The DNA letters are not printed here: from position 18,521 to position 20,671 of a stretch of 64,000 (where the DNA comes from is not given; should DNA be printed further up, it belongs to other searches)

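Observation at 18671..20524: NtrC-architecture regulator with a dead sigma-54 activation module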

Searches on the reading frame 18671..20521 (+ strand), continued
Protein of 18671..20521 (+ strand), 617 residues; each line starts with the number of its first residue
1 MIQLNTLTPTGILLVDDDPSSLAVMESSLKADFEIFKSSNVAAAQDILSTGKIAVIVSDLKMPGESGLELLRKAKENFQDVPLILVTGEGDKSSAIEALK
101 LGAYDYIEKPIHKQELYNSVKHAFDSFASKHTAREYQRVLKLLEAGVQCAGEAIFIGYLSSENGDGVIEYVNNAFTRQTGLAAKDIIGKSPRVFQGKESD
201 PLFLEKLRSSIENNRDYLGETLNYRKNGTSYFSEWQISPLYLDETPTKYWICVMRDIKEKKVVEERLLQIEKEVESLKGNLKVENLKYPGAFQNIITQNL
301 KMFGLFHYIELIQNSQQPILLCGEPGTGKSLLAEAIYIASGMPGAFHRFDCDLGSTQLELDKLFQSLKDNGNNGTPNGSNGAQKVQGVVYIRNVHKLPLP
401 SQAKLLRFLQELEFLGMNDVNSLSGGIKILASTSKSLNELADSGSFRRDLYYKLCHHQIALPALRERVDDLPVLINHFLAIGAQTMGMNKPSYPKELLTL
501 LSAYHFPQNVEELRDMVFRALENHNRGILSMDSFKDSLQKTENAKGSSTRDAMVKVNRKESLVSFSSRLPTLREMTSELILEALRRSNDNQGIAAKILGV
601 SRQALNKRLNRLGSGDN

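Call 7: find_homologous_proteins(query=window:18671-20521:+, max_evalue=1e-10)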
Query window:18671-20521:+ (617 aa): 1638 proteins with E <= 1e-10 among 8000 candidates; the best 120 are listed.
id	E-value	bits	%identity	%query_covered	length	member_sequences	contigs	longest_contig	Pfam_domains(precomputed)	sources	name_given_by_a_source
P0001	0.0e+0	1367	100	100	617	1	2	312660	PF13426.14,PF00158.33,PF25601.2,PF02954.26,PF08448.17,PF00989.32,PF14532.13,PF00072.31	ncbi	-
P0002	1.6e-75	273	42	52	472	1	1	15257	PF00158.33,PF25601.2,PF02954.26,PF00004.36,PF14532.13,PF07728.21,PF00072.31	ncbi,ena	-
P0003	4.3e-74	268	37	57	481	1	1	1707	PF00158.33,PF07724.21,PF25601.2,PF02954.26,PF14532.13,PF07728.21,PF00072.31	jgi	jgi:DNA-binding NtrC family response regulator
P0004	2.4e-71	259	36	56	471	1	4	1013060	PF00158.33,PF25601.2,PF02954.26,PF14532.13,PF00072.31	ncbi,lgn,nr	ncbi:MAG: two-component system response regulator [Geobacter sp.]|nr:MAG: two-component system respo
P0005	2.7e-70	256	37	56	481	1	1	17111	PF00158.33,PF25601.2,PF02954.26,PF14532.13,PF07728.21,PF00072.31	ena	-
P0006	6.3e-70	254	38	56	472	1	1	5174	PF00158.33,PF25601.2,PF02954.26,PF14532.13,PF00072.31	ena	-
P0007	6.4e-70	254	37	59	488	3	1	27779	PF00158.33,PF25601.2,PF02954.26,PF00004.36,PF14532.13,PF00072.31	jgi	jgi:DNA-binding NtrC family response regulator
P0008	1.8e-69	253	37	57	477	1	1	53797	PF00158.33,PF25601.2,PF02954.26,PF14532.13,PF07728.21,PF00072.31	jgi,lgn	jgi:DNA-binding NtrC family response regulator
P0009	9.4e-68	247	34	56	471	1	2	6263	PF00158.33,PF25601.2,PF02954.26,PF14532.13,PF00072.31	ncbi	-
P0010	2.3e-67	246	35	56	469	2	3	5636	PF00126.34,PF00158.33,PF25601.2,PF02954.26,PF14532.13,PF00072.31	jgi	jgi:DNA-binding NtrC family response regulator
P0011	2.8e-67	246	37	57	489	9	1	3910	PF00158.33,PF25601.2,PF02954.26,PF00004.36,PF14532.13,PF00072.31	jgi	jgi:DNA-binding NtrC family response regulator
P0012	3.5e-67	245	35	56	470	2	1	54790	PF00158.33,PF25601.2,PF02954.26,PF14532.13,PF07728.21,PF00072.31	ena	-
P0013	6.2e-67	245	35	56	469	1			PF00158.33,PF25601.2,PF02954.26,PF14532.13,PF00072.31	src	-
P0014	9.8e-67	244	35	58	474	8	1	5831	PF00158.33,PF25601.2,PF02954.26,PF14532.13,PF00072.31,PF01078.28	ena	-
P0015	3.0e-66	242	36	57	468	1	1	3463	PF00158.33,PF25601.2,PF02954.26,PF14532.13,PF07728.21,PF00072.31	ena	-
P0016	8.9e-66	241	36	56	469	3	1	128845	PF00158.33,PF25601.2,PF14532.13,PF00072.31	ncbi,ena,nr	ncbi:MAG: sigma-54 dependent transcriptional regulator [Geobacter sp.]|nr:sigma-54 dependent transcr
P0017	2.5e-65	239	37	56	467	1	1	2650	PF00158.33,PF25601.2,PF14532.13,PF00072.31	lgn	-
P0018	4.2e-65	238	36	56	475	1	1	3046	PF00158.33,PF25601.2,PF02954.26,PF14532.13,PF07728.21,PF00072.31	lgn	-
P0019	1.4e-64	237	34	56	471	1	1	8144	PF00158.33,PF25601.2,PF02954.26,PF14532.13,PF00072.31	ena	-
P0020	2.4e-63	233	35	55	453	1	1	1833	PF00158.33,PF25601.2,PF02954.26,PF14532.13,PF07728.21,PF00072.31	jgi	jgi:DNA-binding NtrC family response regulator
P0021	6.2e-63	231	33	58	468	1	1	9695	PF00158.33,PF25601.2,PF02954.26,PF14532.13,PF07728.21,PF00072.31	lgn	-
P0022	3.9e-62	229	33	57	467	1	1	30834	PF00158.33,PF25601.2,PF02954.26,PF14532.13,PF07728.21,PF00072.31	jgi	-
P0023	3.8e-61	225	34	57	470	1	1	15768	PF00158.33,PF25601.2,PF02954.26,PF14532.13,PF00072.31,PF13191.13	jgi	-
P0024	5.5e-61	225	35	57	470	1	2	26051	PF00158.33,PF25601.2,PF02954.26,PF14532.13,PF00072.31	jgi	jgi:DNA-binding NtrC family response regulator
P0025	6.1e-58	215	34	60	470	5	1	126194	PF00158.33,PF25601.2,PF02954.26,PF14532.13,PF00072.31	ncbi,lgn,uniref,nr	ncbi:sigma-54-dependent transcriptional regulator [Desulfovibrio sp. TomC]|uniref:sigma-54-dependent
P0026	6.9e-58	215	34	57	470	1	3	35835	PF00158.33,PF25601.2,PF02954.26,PF14532.13,PF00072.31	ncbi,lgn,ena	-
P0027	7.2e-58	215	33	56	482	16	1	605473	PF00158.33,PF25601.2,PF02954.26,PF14532.13,PF00072.31,PF13191.13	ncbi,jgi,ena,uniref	ncbi:sigma-54 dependent transcriptional regulator [Nitratidesulfovibrio sp.]|uniref:sigma-54-depende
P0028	7.4e-58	215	33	57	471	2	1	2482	PF00158.33,PF25601.2,PF02954.26,PF14532.13,PF00072.31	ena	-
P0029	4.2e-57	212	33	60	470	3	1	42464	PF00158.33,PF25601.2,PF02954.26,PF14532.13,PF00072.31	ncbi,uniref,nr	ncbi:Sigma-54 dependent DNA-binding response regulator [Desulfovibrio sp. DV]|uniref:sigma-54-depend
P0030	3.2e-56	209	35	56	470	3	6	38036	PF00158.33,PF25601.2,PF02954.26,PF14532.13,PF00072.31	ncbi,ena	-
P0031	5.7e-51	192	31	52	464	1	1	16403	PF00158.33,PF25601.2,PF14532.13,PF00072.31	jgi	jgi:two-component system response regulator HydG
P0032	5.9e-50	188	28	56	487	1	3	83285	PF00158.33,PF25601.2,PF02954.26,PF00004.36,PF14532.13,PF07728.21,PF00072.31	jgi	jgi:two-component system response regulator AtoC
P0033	7.6e-50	188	29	57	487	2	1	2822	PF00158.33,PF25601.2,PF02954.26,PF00004.36,PF14532.13,PF07728.21,PF00072.31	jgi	jgi:two-component system, NtrC family, response regulator AtoC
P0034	2.2e-49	187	29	53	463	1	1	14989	PF00158.33,PF25601.2,PF02954.26,PF14532.13,PF07728.21,PF00072.31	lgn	-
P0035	2.9e-49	186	30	52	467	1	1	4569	PF00158.33,PF25601.2,PF02954.26,PF00004.36,PF14532.13,PF07728.21,PF00072.31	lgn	-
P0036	4.8e-49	185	31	52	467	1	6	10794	PF00158.33,PF25601.2,PF02954.26,PF00004.36,PF14532.13,PF07728.21,PF00072.31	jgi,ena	-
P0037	5.2e-49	185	31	52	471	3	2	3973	PF00158.33,PF25601.2,PF02954.26,PF18024.8,PF00004.36,PF14532.13,PF07728.21,PF00072.31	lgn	-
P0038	1.0e-48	184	31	56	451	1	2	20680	PF00158.33,PF25601.2,PF02954.26,PF14532.13,PF07728.21,PF00072.31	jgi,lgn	-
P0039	1.4e-48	184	31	55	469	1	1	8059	PF20030.6,PF00158.33,PF25601.2,PF02954.26,PF00004.36,PF14532.13,PF07728.21,PF00072.31,PF01078.28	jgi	jgi:two-component system response regulator PilR (NtrC family)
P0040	2.8e-48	183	29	56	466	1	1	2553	PF00158.33,PF07724.21,PF25601.2,PF02954.26,PF14532.13,PF07728.21,PF00072.31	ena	-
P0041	5.1e-48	182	29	57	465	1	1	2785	PF00158.33,PF25601.2,PF02954.26,PF00004.36,PF14532.13,PF07728.21,PF00072.31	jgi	jgi:two-component system response regulator AtoC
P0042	5.5e-48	182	29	53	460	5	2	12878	PF00158.33,PF25601.2,PF02954.26,PF14532.13,PF07728.21,PF00072.31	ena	-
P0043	7.2e-48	182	30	52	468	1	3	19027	PF00158.33,PF25601.2,PF02954.26,PF00004.36,PF14532.13,PF07728.21,PF00072.31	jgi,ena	-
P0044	7.2e-48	182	30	52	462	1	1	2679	PF00158.33,PF25601.2,PF02954.26,PF00004.36,PF14532.13,PF07728.21,PF00072.31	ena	-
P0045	9.8e-48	181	31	52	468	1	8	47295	PF00158.33,PF25601.2,PF02954.26,PF00004.36,PF14532.13,PF07728.21,PF00072.31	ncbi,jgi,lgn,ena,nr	ncbi:MAG TPA: sigma-54 dependent transcriptional regulator [Candidatus Eisenbacteria bacterium]|jgi:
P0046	9.8e-48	181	31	52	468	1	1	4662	PF00158.33,PF25601.2,PF02954.26,PF00004.36,PF14532.13,PF07728.21,PF00072.31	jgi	-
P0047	1.0e-47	181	28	52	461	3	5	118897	PF20030.6,PF00158.33,PF25601.2,PF02954.26,PF00004.36,PF14532.13,PF07728.21,PF00072.31,PF13191.13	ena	-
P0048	1.3e-47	181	28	58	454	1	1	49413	PF00158.33,PF25601.2,PF02954.26,PF00004.36,PF14532.13,PF07728.21,PF00072.31,PF01078.28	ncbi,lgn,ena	-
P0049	1.5e-47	181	29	57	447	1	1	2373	PF00158.33,PF07724.21,PF25601.2,PF02954.26,PF00004.36,PF14532.13,PF07728.21,PF00072.31,PF01078.28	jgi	-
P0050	1.8e-47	180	28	56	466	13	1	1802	PF00158.33,PF07724.21,PF25601.2,PF02954.26,PF14532.13,PF07728.21,PF00072.31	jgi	jgi:DNA-binding NtrC family response regulator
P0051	2.2e-47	180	29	53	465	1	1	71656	PF00158.33,PF25601.2,PF02954.26,PF14532.13,PF00072.31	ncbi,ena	-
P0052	2.7e-47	180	30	52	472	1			PF00158.33,PF25601.2,PF02954.26,PF00004.36,PF14532.13,PF07728.21,PF00072.31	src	-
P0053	3.0e-47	180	30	52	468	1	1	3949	PF00158.33,PF25601.2,PF02954.26,PF00004.36,PF14532.13,PF07728.21,PF00072.31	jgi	jgi:two-component system response regulator AtoC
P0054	4.8e-47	179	28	52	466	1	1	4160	PF00158.33,PF07724.21,PF25601.2,PF02954.26,PF14532.13,PF07728.21,PF00072.31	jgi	jgi:two-component system, NtrC family, nitrogen regulation response regulator NtrX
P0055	4.8e-47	179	27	55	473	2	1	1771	PF00158.33,PF25601.2,PF02954.26,PF14532.13,PF07728.21,PF00072.31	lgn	-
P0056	5.3e-47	179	30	52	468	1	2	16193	PF00158.33,PF25601.2,PF02954.26,PF00004.36,PF14532.13,PF07728.21,PF00072.31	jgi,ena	-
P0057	6.2e-47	178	36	42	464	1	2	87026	PF00158.33,PF07724.21,PF25601.2,PF14532.13,PF07728.21,PF00072.31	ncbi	-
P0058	8.9e-47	178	30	52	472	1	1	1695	PF00158.33,PF25601.2,PF02954.26,PF00004.36,PF14532.13,PF07728.21,PF00072.31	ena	-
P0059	9.8e-47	178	30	52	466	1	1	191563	PF00158.33,PF25601.2,PF02954.26,PF00004.36,PF14532.13,PF07728.21,PF00072.31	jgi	jgi:two-component system response regulator AtoC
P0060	1.1e-46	178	28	56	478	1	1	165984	PF00158.33,PF25601.2,PF02954.26,PF00004.36,PF14532.13,PF07728.21,PF00072.31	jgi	jgi:DNA-binding NtrC family response regulator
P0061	1.1e-46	178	27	53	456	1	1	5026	PF00158.33,PF25601.2,PF02954.26,PF00004.36,PF14532.13,PF07728.21,PF00072.31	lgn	-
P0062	1.2e-46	178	30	52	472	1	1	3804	PF00158.33,PF25601.2,PF02954.26,PF00004.36,PF14532.13,PF07728.21,PF00072.31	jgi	jgi:two-component system, NtrC family, response regulator AtoC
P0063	1.4e-46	177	30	50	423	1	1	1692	PF00158.33,PF25601.2,PF02954.26,PF00004.36,PF14532.13,PF07728.21,PF00072.31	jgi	-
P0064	1.4e-46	177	29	52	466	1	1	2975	PF00158.33,PF07724.21,PF25601.2,PF02954.26,PF14532.13,PF07728.21,PF00072.31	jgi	jgi:two-component system nitrogen regulation response regulator NtrX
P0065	1.6e-46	177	29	52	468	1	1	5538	PF00158.33,PF25601.2,PF02954.26,PF00004.36,PF14532.13,PF07728.21,PF00072.31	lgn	-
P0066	1.8e-46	177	30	52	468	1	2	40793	PF00158.33,PF25601.2,PF02954.26,PF00004.36,PF14532.13,PF07728.21,PF00072.31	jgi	jgi:DNA-binding NtrC family response regulator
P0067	2.0e-46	177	29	52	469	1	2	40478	PF00158.33,PF25601.2,PF02954.26,PF00004.36,PF14532.13,PF07728.21,PF00072.31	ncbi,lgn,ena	-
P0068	2.0e-46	177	29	56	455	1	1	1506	PF00158.33,PF25601.2,PF02954.26,PF18024.8,PF00004.36,PF14532.13,PF07728.21,PF00072.31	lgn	-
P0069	2.4e-46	177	29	56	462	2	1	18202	PF00158.33,PF07724.21,PF25601.2,PF02954.26,PF14532.13,PF07728.21,PF00072.31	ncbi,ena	-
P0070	2.7e-46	176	30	52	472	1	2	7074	PF00158.33,PF25601.2,PF02954.26,PF00004.36,PF14532.13,PF07728.21,PF00072.31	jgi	-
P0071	3.4e-46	176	28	52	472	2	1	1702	PF00158.33,PF25601.2,PF02954.26,PF00004.36,PF14532.13,PF07728.21,PF00072.31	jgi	jgi:two-component system, NtrC family, response regulator AtoC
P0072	4.5e-46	176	29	52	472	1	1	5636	PF00158.33,PF25601.2,PF02954.26,PF00004.36,PF14532.13,PF07728.21,PF00072.31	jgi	jgi:two-component system, NtrC family, response regulator AtoC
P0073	5.0e-46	176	29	53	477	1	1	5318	PF00158.33,PF25601.2,PF02954.26,PF00004.36,PF14532.13,PF07728.21,PF00072.31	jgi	jgi:DNA-binding NtrC family response regulator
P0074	5.3e-46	175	31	52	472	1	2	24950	PF00158.33,PF25601.2,PF02954.26,PF00004.36,PF14532.13,PF07728.21,PF00072.31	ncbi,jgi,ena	-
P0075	5.3e-46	175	31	52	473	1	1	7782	PF00158.33,PF25601.2,PF02954.26,PF00004.36,PF14532.13,PF07728.21,PF00072.31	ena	-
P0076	5.6e-46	175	31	51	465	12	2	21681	PF00158.33,PF07724.21,PF25601.2,PF14532.13,PF07728.21,PF00072.31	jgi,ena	-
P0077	6.7e-46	175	30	52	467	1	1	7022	PF00158.33,PF25601.2,PF02954.26,PF00004.36,PF14532.13,PF07728.21,PF00072.31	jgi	-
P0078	7.0e-46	175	29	52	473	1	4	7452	PF00158.33,PF25601.2,PF02954.26,PF00004.36,PF14532.13,PF07728.21,PF00072.31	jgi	jgi:two-component system, NtrC family, response regulator AtoC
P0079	7.1e-46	175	26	59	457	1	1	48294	PF00158.33,PF13384.13,PF25601.2,PF02954.26,PF14532.13,PF07728.21,PF00072.31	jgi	jgi:DNA-binding NtrC family response regulator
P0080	7.8e-46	175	29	58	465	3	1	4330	PF00158.33,PF25601.2,PF02954.26,PF14532.13,PF07728.21,PF00072.31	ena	-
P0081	7.8e-46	175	30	52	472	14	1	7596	PF00158.33,PF25601.2,PF02954.26,PF00004.36,PF14532.13,PF07728.21,PF00072.31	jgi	jgi:two-component system response regulator AtoC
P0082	1.1e-45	174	28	52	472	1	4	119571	PF00158.33,PF25601.2,PF02954.26,PF00004.36,PF14532.13,PF07728.21,PF00072.31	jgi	jgi:two-component system response regulator AtoC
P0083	1.1e-45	174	29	55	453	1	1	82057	PF00158.33,PF25601.2,PF02954.26,PF00004.36,PF14532.13,PF07728.21,PF00072.31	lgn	-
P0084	1.2e-45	174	30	52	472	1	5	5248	PF00158.33,PF25601.2,PF02954.26,PF00004.36,PF14532.13,PF07728.21,PF00072.31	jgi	jgi:two-component system response regulator AtoC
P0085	1.2e-45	174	29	52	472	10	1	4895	PF00158.33,PF25601.2,PF02954.26,PF00004.36,PF14532.13,PF07728.21,PF00072.31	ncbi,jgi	-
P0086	1.2e-45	174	30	52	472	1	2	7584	PF00158.33,PF25601.2,PF02954.26,PF00004.36,PF14532.13,PF07728.21,PF00072.31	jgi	jgi:two-component system response regulator AtoC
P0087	1.3e-45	174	30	53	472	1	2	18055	PF00158.33,PF25601.2,PF02954.26,PF00004.36,PF14532.13,PF07728.21,PF00072.31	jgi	jgi:DNA-binding NtrC family response regulator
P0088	1.3e-45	174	28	58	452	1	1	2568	PF00158.33,PF07724.21,PF25601.2,PF02954.26,PF00004.36,PF14532.13,PF07728.21,PF00072.31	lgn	-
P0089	1.4e-45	174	27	52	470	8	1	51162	PF00158.33,PF25601.2,PF02954.26,PF14532.13,PF07728.21,PF00072.31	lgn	-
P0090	1.4e-45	174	29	52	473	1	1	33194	PF00158.33,PF25601.2,PF02954.26,PF00004.36,PF14532.13,PF07728.21,PF00072.31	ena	-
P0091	1.5e-45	174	31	57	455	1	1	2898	PF00158.33,PF25601.2,PF02954.26,PF14532.13,PF07728.21,PF00072.31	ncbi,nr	ncbi:MAG: sigma-54 dependent transcriptional regulator [Deltaproteobacteria bacterium]|nr:sigma-54 d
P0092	1.5e-45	174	30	50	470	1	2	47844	PF00158.33,PF25601.2,PF02954.26,PF00004.36,PF14532.13,PF07728.21,PF00072.31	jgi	jgi:two-component system response regulator AtoC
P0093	1.6e-45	174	31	52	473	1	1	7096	PF00158.33,PF25601.2,PF02954.26,PF00004.36,PF14532.13,PF07728.21,PF00072.31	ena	-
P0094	1.6e-45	174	30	52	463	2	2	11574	PF00158.33,PF07724.21,PF25601.2,PF02954.26,PF00004.36,PF14532.13,PF07728.21,PF00072.31,PF01078.28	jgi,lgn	-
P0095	1.7e-45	174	27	97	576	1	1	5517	PF13426.14,PF13188.14,PF00004.36,PF14532.13,PF07728.21,PF00072.31,PF13191.13,PF00158.33,PF07724.21,PF25601.2,PF02954.26,PF08448.17,PF00989.32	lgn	-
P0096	1.7e-45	174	30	52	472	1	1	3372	PF00158.33,PF25601.2,PF02954.26,PF00004.36,PF14532.13,PF07728.21,PF00072.31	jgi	jgi:two-component system, NtrC family, response regulator AtoC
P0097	1.9e-45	174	34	51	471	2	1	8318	PF00158.33,PF25601.2,PF02954.26,PF14532.13,PF07728.21,PF00072.31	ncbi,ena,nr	ncbi:MAG TPA: sigma-54 dependent transcriptional regulator [Gemmataceae bacterium]|nr:sigma-54 depen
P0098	2.0e-45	174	27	56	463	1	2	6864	PF00158.33,PF07724.21,PF25601.2,PF02954.26,PF00004.36,PF14532.13,PF07728.21,PF00072.31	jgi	jgi:DNA-binding NtrC family response regulator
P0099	2.1e-45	173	29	57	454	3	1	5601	PF00158.33,PF25601.2,PF02954.26,PF18024.8,PF00004.36,PF14532.13,PF07728.21,PF00072.31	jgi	-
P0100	2.3e-45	173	30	52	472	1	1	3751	PF00158.33,PF25601.2,PF02954.26,PF00004.36,PF14532.13,PF07728.21,PF00072.31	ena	-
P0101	3.1e-45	173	29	52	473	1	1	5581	PF00158.33,PF25601.2,PF02954.26,PF00004.36,PF14532.13,PF07728.21,PF00072.31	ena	-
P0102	3.1e-45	173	28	57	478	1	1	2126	PF20030.6,PF00158.33,PF07724.21,PF25601.2,PF02954.26,PF00004.36,PF14532.13,PF07728.21,PF00072.31,PF13191.13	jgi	jgi:DNA-binding NtrC family response regulator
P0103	3.2e-45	173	30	52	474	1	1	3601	PF00158.33,PF25601.2,PF02954.26,PF00004.36,PF14532.13,PF07728.21,PF00072.31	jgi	jgi:DNA-binding NtrC family response regulator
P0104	3.4e-45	173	25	98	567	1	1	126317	PF13426.14,PF00158.33,PF07724.21,PF25601.2,PF02954.26,PF08448.17,PF00004.36,PF14532.13,PF07728.21,PF00072.31,PF01078.28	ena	-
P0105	3.5e-45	173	28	52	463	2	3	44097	PF00158.33,PF07724.21,PF25601.2,PF02954.26,PF14532.13,PF07728.21,PF00072.31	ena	-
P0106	3.7e-45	173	30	52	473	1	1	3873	PF00158.33,PF25601.2,PF02954.26,PF00004.36,PF14532.13,PF07728.21,PF00072.31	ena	-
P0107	4.0e-45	173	28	53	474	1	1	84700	PF00158.33,PF25601.2,PF02954.26,PF00004.36,PF14532.13,PF07728.21,PF00072.31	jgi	jgi:two-component system, NtrC family, response regulator AtoC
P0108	4.0e-45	173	29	53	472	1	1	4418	PF00158.33,PF25601.2,PF02954.26,PF00004.36,PF14532.13,PF07728.21,PF00072.31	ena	-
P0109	4.1e-45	172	27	53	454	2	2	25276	PF00158.33,PF25601.2,PF02954.26,PF14532.13,PF07728.21,PF00072.31,PF06490.18,PF13191.13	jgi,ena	-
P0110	4.3e-45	172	30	50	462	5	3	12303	PF00158.33,PF07724.21,PF25601.2,PF14532.13,PF07728.21,PF00072.31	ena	-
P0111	4.5e-45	172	30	52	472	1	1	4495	PF00158.33,PF25601.2,PF02954.26,PF00004.36,PF14532.13,PF07728.21,PF00072.31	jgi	jgi:two-component system, NtrC family, response regulator AtoC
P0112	4.7e-45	172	29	52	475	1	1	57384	PF00158.33,PF25601.2,PF02954.26,PF00004.36,PF14532.13,PF07728.21,PF00072.31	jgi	jgi:two-component system, NtrC family, response regulator AtoC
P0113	5.1e-45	172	27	53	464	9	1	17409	PF00158.33,PF25601.2,PF02954.26,PF14532.13,PF07728.21,PF00072.31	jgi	-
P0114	5.2e-45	172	29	52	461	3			PF00158.33,PF25601.2,PF02954.26,PF00004.36,PF14532.13,PF07728.21,PF00072.31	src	-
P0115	5.6e-45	172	30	52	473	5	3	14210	PF00158.33,PF25601.2,PF02954.26,PF00004.36,PF14532.13,PF07728.21,PF00072.31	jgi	jgi:DNA-binding NtrC family response regulator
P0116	5.6e-45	172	29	53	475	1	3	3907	PF00158.33,PF25601.2,PF02954.26,PF00004.36,PF14532.13,PF07728.21,PF00072.31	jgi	jgi:two-component system, NtrC family, response regulator AtoC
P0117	5.7e-45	172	30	52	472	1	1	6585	PF00158.33,PF25601.2,PF02954.26,PF00004.36,PF14532.13,PF07728.21,PF00072.31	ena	-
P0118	5.9e-45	172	28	56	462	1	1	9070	PF00158.33,PF25601.2,PF02954.26,PF18024.8,PF00004.36,PF14532.13,PF07728.21,PF00072.31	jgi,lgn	jgi:DNA-binding NtrC family response regulator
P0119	6.2e-45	172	31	57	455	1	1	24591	PF00158.33,PF25601.2,PF02954.26,PF14532.13,PF07728.21,PF00072.31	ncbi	-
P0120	8.5e-45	171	32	52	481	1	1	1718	PF00158.33,PF25601.2,PF02954.26,PF14532.13,PF07728.21,PF00072.31,PF13191.13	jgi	-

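Call 9: find_encoding_contigs(protein=P0001, flank=10000, max_places=4)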
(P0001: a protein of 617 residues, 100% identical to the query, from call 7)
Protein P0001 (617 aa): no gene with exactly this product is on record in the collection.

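Call 10: list_cluster_members(proteins=[P0001])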
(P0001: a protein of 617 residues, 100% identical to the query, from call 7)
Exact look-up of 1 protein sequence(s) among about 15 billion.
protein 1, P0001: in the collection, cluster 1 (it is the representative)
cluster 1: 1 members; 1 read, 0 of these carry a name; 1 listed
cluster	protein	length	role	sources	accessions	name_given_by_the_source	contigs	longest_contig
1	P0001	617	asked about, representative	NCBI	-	-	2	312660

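Call 12: find_related_loci(query=window:18671-20521:+, collection=genome_contigs, flank=10000)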
Query window:18671-20521:+ (617 aa) in genome_contigs; peptide patterns used: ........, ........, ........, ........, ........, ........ (x = any residue, [..] = any of these).
53 stretches matched a pattern; 3 encode a relative of the query (tblastn E <= 1e-3); 3 distinct loci.
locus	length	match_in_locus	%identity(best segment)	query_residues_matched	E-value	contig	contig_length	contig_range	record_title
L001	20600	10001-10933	28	294-617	2e-25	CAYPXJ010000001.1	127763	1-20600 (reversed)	MAG TPA_asm: uncultured Rickettsiales bacterium isolate binchicken_co311_73 genome assembly, contig: NODE_234_length_127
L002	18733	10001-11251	30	12-266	3e-22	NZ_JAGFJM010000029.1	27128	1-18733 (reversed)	MAG: Nitrosomonas communis isolate mag.23 k127_999088, whole genome shotgun sequence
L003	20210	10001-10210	29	51-120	7e-6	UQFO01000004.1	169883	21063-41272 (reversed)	uncultured Ruminococcaceae bacterium isolate UMGS231 genome assembly, contig: NODE_6_length_169883_cov_49.976900, whole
